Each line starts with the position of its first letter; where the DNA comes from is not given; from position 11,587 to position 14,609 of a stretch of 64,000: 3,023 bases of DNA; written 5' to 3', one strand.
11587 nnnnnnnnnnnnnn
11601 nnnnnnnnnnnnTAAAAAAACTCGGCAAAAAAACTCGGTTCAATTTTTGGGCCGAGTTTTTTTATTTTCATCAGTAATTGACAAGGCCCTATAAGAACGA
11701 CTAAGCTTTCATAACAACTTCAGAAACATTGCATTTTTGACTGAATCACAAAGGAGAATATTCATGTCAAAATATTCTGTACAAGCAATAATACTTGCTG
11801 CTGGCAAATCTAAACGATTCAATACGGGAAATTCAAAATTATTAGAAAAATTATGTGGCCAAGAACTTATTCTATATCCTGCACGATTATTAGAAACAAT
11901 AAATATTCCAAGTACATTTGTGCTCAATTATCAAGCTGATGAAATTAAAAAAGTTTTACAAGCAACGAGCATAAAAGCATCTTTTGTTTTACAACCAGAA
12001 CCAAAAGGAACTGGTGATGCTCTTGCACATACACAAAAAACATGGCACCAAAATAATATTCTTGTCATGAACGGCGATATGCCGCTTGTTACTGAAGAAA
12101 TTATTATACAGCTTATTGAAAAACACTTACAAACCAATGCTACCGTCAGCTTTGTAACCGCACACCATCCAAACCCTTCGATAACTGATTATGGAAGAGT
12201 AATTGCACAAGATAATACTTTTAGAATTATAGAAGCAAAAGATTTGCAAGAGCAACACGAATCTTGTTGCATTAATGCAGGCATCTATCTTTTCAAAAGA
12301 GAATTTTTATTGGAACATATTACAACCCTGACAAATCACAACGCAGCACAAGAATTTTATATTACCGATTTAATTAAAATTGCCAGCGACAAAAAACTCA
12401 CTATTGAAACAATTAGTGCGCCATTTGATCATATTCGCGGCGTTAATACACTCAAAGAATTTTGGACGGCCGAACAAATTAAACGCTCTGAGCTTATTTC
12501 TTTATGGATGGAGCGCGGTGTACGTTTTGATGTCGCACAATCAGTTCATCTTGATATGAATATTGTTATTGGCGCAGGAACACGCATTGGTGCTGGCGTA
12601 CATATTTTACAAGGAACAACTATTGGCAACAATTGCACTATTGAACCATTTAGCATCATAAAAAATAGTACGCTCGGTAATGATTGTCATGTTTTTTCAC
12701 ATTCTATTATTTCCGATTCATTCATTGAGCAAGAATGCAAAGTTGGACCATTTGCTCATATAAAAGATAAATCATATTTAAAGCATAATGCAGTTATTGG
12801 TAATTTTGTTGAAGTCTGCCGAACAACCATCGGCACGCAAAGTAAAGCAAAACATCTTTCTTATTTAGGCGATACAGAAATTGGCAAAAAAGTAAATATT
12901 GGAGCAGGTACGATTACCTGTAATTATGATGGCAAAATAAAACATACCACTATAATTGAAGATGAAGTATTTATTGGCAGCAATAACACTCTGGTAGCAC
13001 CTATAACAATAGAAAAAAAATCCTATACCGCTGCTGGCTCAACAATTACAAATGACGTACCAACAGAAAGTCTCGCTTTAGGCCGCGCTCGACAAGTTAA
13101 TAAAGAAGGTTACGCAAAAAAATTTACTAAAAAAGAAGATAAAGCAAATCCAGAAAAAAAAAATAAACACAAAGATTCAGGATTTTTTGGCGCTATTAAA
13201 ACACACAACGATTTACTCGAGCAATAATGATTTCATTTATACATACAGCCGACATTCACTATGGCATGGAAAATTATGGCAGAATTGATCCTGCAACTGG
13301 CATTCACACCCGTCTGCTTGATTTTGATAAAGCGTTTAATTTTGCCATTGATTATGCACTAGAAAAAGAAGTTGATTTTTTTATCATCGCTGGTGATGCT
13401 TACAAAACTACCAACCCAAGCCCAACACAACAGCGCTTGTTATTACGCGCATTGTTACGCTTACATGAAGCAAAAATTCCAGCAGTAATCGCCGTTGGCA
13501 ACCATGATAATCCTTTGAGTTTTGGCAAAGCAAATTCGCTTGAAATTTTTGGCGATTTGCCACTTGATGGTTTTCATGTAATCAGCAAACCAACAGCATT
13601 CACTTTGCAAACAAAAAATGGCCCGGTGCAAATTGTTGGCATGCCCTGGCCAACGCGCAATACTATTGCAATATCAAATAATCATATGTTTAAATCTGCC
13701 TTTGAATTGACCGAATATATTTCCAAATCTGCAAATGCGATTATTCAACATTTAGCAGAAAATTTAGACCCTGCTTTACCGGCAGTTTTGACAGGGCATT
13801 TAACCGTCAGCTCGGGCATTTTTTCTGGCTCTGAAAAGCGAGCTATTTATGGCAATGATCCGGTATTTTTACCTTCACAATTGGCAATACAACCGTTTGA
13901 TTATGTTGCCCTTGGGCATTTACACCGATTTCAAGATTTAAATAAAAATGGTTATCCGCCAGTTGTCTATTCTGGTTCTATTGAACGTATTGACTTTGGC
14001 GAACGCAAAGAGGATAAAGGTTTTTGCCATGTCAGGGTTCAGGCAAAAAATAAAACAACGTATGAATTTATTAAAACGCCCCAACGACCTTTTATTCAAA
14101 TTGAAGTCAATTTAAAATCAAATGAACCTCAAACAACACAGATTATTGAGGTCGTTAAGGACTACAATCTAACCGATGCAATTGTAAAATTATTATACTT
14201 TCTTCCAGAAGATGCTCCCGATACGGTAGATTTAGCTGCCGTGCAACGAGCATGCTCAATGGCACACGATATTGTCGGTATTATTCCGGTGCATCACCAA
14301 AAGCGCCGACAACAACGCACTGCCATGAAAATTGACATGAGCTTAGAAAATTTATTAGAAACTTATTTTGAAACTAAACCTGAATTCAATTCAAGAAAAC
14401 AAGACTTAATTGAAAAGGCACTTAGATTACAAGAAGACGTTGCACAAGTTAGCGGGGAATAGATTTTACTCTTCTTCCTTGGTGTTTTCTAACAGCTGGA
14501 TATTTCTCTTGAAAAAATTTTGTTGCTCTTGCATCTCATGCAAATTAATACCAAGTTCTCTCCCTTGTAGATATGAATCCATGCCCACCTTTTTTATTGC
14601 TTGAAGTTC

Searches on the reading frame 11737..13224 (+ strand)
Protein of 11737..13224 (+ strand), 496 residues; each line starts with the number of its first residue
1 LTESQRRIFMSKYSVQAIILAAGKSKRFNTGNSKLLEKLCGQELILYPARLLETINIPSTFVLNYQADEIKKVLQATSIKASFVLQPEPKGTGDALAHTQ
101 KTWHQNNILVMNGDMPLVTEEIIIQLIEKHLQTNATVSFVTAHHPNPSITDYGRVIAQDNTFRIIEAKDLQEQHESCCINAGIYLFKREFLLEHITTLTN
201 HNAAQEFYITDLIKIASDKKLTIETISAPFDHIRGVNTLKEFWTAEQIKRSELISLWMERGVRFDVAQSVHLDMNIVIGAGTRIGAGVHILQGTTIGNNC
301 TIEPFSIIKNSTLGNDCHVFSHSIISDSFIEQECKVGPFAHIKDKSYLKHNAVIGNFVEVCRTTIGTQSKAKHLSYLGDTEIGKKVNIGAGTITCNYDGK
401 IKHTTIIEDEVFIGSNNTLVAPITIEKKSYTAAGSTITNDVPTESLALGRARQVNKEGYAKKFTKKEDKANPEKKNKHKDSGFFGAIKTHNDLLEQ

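Call 14: search_protein_families(library=ncbifam, proteins=[window:11737-13224:+], max_evalue=0.00001)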
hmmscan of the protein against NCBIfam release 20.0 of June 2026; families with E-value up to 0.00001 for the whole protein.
window:11737-13224:+ (496 aa): 44 families (the best 25 are shown)
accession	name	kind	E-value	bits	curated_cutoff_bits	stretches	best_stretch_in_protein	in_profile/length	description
TIGR01173.1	glmU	equivalog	8.5e-130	433.6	366.85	1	16-464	2-451/452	bifunctional UDP-N-acetylglucosamine diphosphorylase/glucosamine-1-phosphate N-acetyltransferase GlmU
NF010934.1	PRK14354.1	equivalog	3.2e-123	411.6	450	1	17-461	2-447/447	bifunctional UDP-N-acetylglucosamine diphosphorylase/glucosamine-1-phosphate N-acetyltransferase GlmU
NF010937.0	PRK14357.1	equivalog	9.4e-117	390.6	658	1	16-467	2-446/448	bifunctional UDP-N-acetylglucosamine diphosphorylase/glucosamine-1-phosphate N-acetyltransferase GlmU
NF010935.0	PRK14355.1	equivalog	1.5e-116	389.7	718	1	15-462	4-455/459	bifunctional UDP-N-acetylglucosamine diphosphorylase/glucosamine-1-phosphate N-acetyltransferase GlmU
NF010936.0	PRK14356.1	equivalog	2.2e-114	382.9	666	1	13-457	4-451/456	bifunctional UDP-N-acetylglucosamine diphosphorylase/glucosamine-1-phosphate N-acetyltransferase GlmU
NF010940.0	PRK14360.1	equivalog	2.3e-111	372.5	602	1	17-463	4-449/452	bifunctional UDP-N-acetylglucosamine diphosphorylase/glucosamine-1-phosphate N-acetyltransferase GlmU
NF010933.0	PRK14353.1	equivalog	2.8e-111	372.4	505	2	318-475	296-451/453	bifunctional UDP-N-acetylglucosamine diphosphorylase/glucosamine-1-phosphate N-acetyltransferase GlmU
NF010939.0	PRK14359.1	equivalog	5.4e-105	351.4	592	1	15-465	3-429/430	bifunctional UDP-N-acetylglucosamine diphosphorylase/glucosamine-1-phosphate N-acetyltransferase GlmU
NF010932.0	PRK14352.1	equivalog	8.8e-98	328.1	611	1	14-475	6-472/488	bifunctional UDP-N-acetylglucosamine diphosphorylase/glucosamine-1-phosphate N-acetyltransferase GlmU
NF006986.0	PRK09451.1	equivalog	2.4e-93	313.4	725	1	11-465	2-455/456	bifunctional UDP-N-acetylglucosamine diphosphorylase/glucosamine-1-phosphate N-acetyltransferase GlmU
NF010938.0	PRK14358.1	equivalog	1.3e-71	241.7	500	1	14-465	7-460/481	bifunctional N-acetylglucosamine-1-phosphate uridyltransferase/glucosamine-1-phosphate acetyltransferase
TIGR03992.1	Arch_glmU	subfamily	2.2e-52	178.2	292.1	2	16-330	2-304/393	bifunctional sugar-1-phosphate nucleotidylyltransferase/acetyltransferase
NF041173.1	Sug_nt_acttase_Thmprot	equivalog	4.4e-38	131.3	600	2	16-329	2-303/405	bifunctional sugar-1-phosphate nucleotidylyltransferase/acetyltransferase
NF052502.1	man1P_GTase_Rv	exception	3.4e-19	68.9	440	1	77-344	70-332/352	mannose-1-phosphate guanylyltransferase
TIGR03570.1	NeuD_NnaD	subfamily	9.4e-19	67.8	160.8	2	248-355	70-181/202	NeuD/PglB/VioB family sugar acetyltransferase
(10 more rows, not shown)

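Call 15: find_related_loci(query=window:11737-13224:+, collection=genome_contigs, flank=10000)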
Query window:11737-13224:+ (496 aa) in genome_contigs; peptide patterns used: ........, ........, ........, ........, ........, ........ (x = any residue, [..] = any of these).
54 stretches matched a pattern; 5 encode a relative of the query (tblastn E <= 1e-3); 5 distinct loci.
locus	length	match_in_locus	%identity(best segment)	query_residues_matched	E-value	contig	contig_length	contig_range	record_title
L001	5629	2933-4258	33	10-453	2e-67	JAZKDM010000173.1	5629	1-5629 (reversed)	MAG: Pseudomonadota bacterium isolate DC_HB_01_SPN181219-bin051 DCHB01SPN_B051_0_000000000173, whole genome shotgun sequ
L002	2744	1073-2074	24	14-337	6e-15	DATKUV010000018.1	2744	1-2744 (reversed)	MAG TPA_asm: Candidatus Nanoarchaeia archaeon isolate SMAG_U14116 k141_1682119, whole genome shotgun sequence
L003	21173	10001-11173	23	14-395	5e-17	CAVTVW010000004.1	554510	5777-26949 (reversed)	MAG: uncultured Methanocellaceae archaeon isolate MFD09286.bin.2.135 genome assembly, contig: contig_43109, whole genome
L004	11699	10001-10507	27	289-442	1e-8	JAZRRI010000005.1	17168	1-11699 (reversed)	MAG: Bacteroidaceae bacterium isolate T1900045355_YK20190045.MAGScoT_cleanbin_000035 SGB_6786_k141_782204, whole genome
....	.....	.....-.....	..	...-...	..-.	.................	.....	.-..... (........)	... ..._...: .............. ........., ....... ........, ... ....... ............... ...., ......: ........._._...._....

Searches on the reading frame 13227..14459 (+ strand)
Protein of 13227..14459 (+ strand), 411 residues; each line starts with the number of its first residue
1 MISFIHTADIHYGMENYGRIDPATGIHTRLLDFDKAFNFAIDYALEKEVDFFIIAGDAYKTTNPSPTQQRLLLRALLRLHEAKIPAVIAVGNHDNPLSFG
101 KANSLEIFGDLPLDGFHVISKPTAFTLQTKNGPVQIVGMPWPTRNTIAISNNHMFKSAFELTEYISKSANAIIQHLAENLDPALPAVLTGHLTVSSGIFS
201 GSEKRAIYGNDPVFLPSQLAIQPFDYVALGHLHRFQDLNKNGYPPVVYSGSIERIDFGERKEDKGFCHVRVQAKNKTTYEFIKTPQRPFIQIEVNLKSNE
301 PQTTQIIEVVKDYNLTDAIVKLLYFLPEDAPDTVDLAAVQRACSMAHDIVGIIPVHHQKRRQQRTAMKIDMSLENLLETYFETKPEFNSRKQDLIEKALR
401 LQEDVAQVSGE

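Call 5: search_protein_families(library=pfam, proteins=[window:13227-14459:+], max_evalue=1)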
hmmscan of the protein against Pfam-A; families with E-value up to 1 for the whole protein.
window:13227-14459:+ (411 aa): 2 families
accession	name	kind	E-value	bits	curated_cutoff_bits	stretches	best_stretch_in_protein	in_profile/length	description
PF00149.33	Metallophos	-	3.4e-12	47.6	21.5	1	3-234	2-190/191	Calcineurin-like phosphoesterase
PF12850.12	Metallophos_2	-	0.11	13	27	0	225-261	109-144/154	Calcineurin-like phosphoesterase superfamily domain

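Call 24: find_homologous_proteins(query=window:13227-14459:+, max_evalue=1e-20)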
Query window:13227-14459:+ (411 aa): 6425 proteins with E <= 1e-20 among 8000 candidates; the best 120 are listed.
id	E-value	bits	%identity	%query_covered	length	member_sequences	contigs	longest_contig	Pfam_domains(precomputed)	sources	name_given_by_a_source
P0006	1.4e-275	932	100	100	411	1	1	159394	PF00149.34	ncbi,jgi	jgi:exonuclease SbcD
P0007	1.3e-241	820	88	99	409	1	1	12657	PF00149.34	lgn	-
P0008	1.9e-220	750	80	99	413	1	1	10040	PF00149.34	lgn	-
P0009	7.2e-219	745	80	99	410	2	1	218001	PF00149.34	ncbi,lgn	ncbi:MAG: exonuclease SbcCD subunit D [Candidatus Babeliales bacterium]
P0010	1.7e-210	717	75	99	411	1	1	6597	PF00149.34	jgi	jgi:DNA repair protein SbcD/Mre11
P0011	6.8e-210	715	75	99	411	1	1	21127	PF00149.34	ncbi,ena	-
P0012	7.5e-205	699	73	99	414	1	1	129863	PF00149.34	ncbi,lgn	ncbi:MAG: exonuclease subunit SbcD [Candidatus Babeliales bacterium]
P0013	8.7e-200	682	72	99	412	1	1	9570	PF12850.13,PF00149.34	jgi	jgi:DNA repair protein SbcD/Mre11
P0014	2.0e-199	681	72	99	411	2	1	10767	PF00149.34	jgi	jgi:DNA repair protein SbcD/Mre11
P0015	6.9e-197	672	72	98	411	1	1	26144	PF00149.34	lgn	-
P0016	4.2e-194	663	69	99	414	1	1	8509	PF00149.34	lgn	-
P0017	2.7e-193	661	67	100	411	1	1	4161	PF00149.34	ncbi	-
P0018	3.2e-192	657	67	99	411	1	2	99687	PF00149.34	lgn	-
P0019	9.4e-191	652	65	99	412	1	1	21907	PF00149.34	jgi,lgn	-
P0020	1.9e-189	648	69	99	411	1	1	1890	PF00149.34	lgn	-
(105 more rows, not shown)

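Call 25: find_encoding_contigs(protein=P0007, flank=10000, max_places=2)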
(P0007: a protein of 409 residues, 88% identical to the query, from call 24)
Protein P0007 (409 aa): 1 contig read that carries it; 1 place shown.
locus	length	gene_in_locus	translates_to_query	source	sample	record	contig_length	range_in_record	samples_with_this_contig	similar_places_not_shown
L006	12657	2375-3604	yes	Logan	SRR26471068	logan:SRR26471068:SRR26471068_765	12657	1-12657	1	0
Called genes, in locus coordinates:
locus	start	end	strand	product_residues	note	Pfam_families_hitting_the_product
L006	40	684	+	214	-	-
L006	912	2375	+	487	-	PF00483:NTP_transferase, PF12804:NTP_transf_3, PF14602:Hexapep_2 (faint), PF00132:Hexapep, PF25087:GMPPB_C, PF00132:Hexapep (weak), PF25084:LbH_EIF2B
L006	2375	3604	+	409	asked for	PF00149:Metallophos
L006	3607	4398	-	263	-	-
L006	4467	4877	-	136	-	-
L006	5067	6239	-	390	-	-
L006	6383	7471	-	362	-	PF13145:Rotamase_2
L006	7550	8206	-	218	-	PF00156:Pribosyltran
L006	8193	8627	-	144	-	PF04608:PgpA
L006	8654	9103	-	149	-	PF01252:Peptidase_A8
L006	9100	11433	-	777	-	PF03483:B3_4, PF03484:B5, PF17759:tRNA_synthFbeta, PF03147:FDX-ACB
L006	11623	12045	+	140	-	-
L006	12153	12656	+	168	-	?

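Call 26: find_encoding_contigs(protein=P0009, flank=10000, max_places=2)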
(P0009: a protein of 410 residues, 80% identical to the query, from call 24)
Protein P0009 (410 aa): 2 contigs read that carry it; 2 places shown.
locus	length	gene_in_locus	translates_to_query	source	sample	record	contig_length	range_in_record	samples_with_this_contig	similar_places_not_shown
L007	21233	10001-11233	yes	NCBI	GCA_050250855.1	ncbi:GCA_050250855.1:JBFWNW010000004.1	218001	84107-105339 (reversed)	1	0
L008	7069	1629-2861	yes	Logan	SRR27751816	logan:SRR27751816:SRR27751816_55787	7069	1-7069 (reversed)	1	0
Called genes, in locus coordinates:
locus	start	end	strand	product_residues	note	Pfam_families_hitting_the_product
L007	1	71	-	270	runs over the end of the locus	-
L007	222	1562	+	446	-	-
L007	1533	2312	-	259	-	PF00398:RrnaAD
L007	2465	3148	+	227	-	-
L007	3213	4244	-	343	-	PF06723:MreB_Mbl, PF00022:Actin (faint), PF00012:HSP70, PF11104:PilM_2 (faint), PF14450:FtsA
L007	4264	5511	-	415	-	-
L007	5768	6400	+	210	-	-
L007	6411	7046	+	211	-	-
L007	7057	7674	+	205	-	-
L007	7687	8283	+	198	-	-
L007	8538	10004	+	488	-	PF00483:NTP_transferase, PF02348:CTP_transf_3 (weak), PF12804:NTP_transf_3, PF14602:Hexapep_2 (faint), PF25084:LbH_EIF2B, PF25087:GMPPB_C, PF00132:Hexapep (weak)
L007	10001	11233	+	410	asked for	PF00149:Metallophos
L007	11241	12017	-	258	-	PF13606:Ank_3 (faint), PF12796:Ank_2 (faint)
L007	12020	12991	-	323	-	-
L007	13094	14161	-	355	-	PF13145:Rotamase_2 (weak)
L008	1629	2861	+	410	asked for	PF00149:Metallophos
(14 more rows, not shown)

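Call 38: find_encoding_contigs(protein=P0008, flank=8000, max_places=1)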
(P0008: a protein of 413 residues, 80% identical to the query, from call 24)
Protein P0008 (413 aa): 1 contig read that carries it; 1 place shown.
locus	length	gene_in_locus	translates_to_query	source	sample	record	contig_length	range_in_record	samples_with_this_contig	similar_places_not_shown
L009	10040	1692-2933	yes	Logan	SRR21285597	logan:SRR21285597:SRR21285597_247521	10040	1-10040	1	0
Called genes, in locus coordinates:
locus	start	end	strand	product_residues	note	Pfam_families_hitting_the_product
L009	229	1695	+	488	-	PF00483:NTP_transferase, PF02348:CTP_transf_3 (faint), PF12804:NTP_transf_3, PF14602:Hexapep_2 (faint), PF24894:Hexapep_GlmU (faint), PF25084:LbH_EIF2B, PF25087:GMPPB_C, PF00132:Hexapep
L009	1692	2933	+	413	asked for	PF00149:Metallophos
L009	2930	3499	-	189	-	PF00023:Ank (weak), PF12796:Ank_2, PF13606:Ank_3 (faint), PF13637:Ank_4 (weak), PF24521:Ank_KRIT1 (faint), PF13857:Ank_5 (weak), PF00023:Ank (weak), PF13637:Ank_4 (weak)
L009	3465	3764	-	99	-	PF12796:Ank_2, PF13637:Ank_4, PF13857:Ank_5, PF00023:Ank, PF13606:Ank_3 (weak)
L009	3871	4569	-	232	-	PF03793:PASTA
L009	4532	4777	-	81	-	-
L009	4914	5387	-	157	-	-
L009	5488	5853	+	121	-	-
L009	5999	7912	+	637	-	PF00912:Transgly, PF00905:Transpeptidase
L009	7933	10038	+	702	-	?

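Call 39: find_encoding_contigs(protein=P0011, flank=8000, max_places=1)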
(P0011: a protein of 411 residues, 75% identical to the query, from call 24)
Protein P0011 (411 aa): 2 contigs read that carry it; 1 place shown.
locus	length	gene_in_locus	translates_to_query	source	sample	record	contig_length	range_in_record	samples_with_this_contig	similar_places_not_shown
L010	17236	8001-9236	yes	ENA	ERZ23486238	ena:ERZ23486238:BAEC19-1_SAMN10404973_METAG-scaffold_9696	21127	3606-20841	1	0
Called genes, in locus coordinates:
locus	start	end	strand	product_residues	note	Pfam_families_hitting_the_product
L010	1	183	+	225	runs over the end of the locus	PF09335:VTT_dom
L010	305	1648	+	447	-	-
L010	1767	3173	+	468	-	-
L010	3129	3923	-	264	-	PF00398:RrnaAD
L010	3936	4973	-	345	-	PF00022:Actin (weak), PF06723:MreB_Mbl, PF00012:HSP70, PF11104:PilM_2 (faint), PF14450:FtsA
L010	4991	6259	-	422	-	-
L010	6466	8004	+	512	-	PF00483:NTP_transferase, PF02348:CTP_transf_3 (weak), PF12804:NTP_transf_3, PF14602:Hexapep_2 (faint), PF25084:LbH_EIF2B, PF25087:GMPPB_C, PF00132:Hexapep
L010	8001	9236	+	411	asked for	PF00149:Metallophos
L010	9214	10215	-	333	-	-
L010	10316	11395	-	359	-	-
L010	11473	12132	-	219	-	PF00156:Pribosyltran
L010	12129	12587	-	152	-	PF04608:PgpA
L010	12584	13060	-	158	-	PF01252:Peptidase_A8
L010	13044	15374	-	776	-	PF03483:B3_4, PF03484:B5, PF17759:tRNA_synthFbeta, PF03147:FDX-ACB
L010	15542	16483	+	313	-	PF17773:UPF0176_N, PF00581:Rhodanese, PF12368:Rhodanese_C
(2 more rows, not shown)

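Call 40: find_encoding_contigs(protein=P0012, flank=8000, max_places=1)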
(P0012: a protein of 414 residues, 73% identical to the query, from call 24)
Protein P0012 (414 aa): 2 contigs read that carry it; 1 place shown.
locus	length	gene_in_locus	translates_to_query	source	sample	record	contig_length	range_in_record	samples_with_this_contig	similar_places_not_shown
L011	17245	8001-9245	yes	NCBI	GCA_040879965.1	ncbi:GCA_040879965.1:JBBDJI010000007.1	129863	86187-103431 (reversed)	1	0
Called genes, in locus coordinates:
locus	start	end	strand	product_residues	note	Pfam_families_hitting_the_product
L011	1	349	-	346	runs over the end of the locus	PF00022:Actin (faint), PF06723:MreB_Mbl, PF00012:HSP70, PF11104:PilM_2 (faint), PF14450:FtsA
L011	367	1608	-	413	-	-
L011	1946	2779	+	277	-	-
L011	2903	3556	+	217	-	-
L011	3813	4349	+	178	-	-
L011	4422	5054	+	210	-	-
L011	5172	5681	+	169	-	-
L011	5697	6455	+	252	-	-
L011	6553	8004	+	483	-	PF00483:NTP_transferase, PF12804:NTP_transf_3, PF25084:LbH_EIF2B, PF25087:GMPPB_C, PF00132:Hexapep, PF25087:GMPPB_C (weak), PF00132:Hexapep (weak), PF14602:Hexapep_2 (weak)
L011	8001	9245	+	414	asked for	PF00149:Metallophos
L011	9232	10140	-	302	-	-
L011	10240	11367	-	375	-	-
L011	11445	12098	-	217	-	PF00156:Pribosyltran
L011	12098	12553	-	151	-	PF04608:PgpA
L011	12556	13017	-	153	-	PF01252:Peptidase_A8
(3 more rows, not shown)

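Call 67: find_encoding_contigs(protein=P0010, flank=6000, max_places=1)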
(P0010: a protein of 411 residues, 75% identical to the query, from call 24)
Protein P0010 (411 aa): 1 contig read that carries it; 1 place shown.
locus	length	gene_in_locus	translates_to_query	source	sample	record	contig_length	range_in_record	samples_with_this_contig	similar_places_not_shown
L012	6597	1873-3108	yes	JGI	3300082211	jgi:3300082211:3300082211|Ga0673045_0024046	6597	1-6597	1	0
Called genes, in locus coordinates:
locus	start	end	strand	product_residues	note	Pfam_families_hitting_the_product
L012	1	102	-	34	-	?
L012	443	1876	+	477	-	PF00483:NTP_transferase, PF12804:NTP_transf_3, PF14602:Hexapep_2 (faint), PF25084:LbH_EIF2B, PF25087:GMPPB_C (weak), PF00132:Hexapep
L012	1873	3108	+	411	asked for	PF00149:Metallophos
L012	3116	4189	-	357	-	-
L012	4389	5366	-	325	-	-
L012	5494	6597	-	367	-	?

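Call 68: find_encoding_contigs(protein=P0015, flank=6000, max_places=1)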
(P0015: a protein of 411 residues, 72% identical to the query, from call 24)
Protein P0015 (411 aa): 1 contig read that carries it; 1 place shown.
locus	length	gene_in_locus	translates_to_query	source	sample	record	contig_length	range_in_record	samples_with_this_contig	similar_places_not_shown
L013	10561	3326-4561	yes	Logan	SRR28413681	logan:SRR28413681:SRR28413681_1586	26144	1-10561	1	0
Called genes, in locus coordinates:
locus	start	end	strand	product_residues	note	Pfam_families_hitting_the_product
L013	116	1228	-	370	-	PF13637:Ank_4 (faint)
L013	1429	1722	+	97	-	-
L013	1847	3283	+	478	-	PF00483:NTP_transferase, PF01128:IspD (weak), PF02348:CTP_transf_3, PF12804:NTP_transf_3, PF25084:LbH_EIF2B, PF00132:Hexapep (weak), PF25087:GMPPB_C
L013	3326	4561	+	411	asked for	PF00149:Metallophos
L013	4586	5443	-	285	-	-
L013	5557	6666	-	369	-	-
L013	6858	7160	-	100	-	-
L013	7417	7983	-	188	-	-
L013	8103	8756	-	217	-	PF00156:Pribosyltran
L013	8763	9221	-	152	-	PF04608:PgpA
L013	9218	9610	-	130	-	PF01252:Peptidase_A8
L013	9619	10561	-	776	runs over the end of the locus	PF03483:B3_4, PF03484:B5, PF17759:tRNA_synthFbeta, PF03147:FDX-ACB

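Call 69: find_encoding_contigs(protein=P0014, flank=6000, max_places=1)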
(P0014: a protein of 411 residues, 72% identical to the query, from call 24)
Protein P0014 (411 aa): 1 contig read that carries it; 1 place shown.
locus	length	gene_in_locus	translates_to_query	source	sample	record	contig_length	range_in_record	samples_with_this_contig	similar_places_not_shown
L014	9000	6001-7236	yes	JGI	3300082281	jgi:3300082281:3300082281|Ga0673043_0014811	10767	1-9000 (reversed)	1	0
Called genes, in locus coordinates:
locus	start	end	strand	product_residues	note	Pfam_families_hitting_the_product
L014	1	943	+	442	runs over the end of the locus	-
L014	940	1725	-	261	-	PF00398:RrnaAD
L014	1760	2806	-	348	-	PF00022:Actin (weak), PF06723:MreB_Mbl, PF00012:HSP70, PF11104:PilM_2 (faint), PF14450:FtsA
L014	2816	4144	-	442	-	-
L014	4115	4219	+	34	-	-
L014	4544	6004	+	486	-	PF00483:NTP_transferase, PF01128:IspD (weak), PF12804:NTP_transf_3, PF25084:LbH_EIF2B, PF25087:GMPPB_C (weak), PF00132:Hexapep, PF14602:Hexapep_2 (weak)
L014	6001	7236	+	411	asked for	PF00149:Metallophos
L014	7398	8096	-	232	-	PF03009:GDPD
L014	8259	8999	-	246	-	?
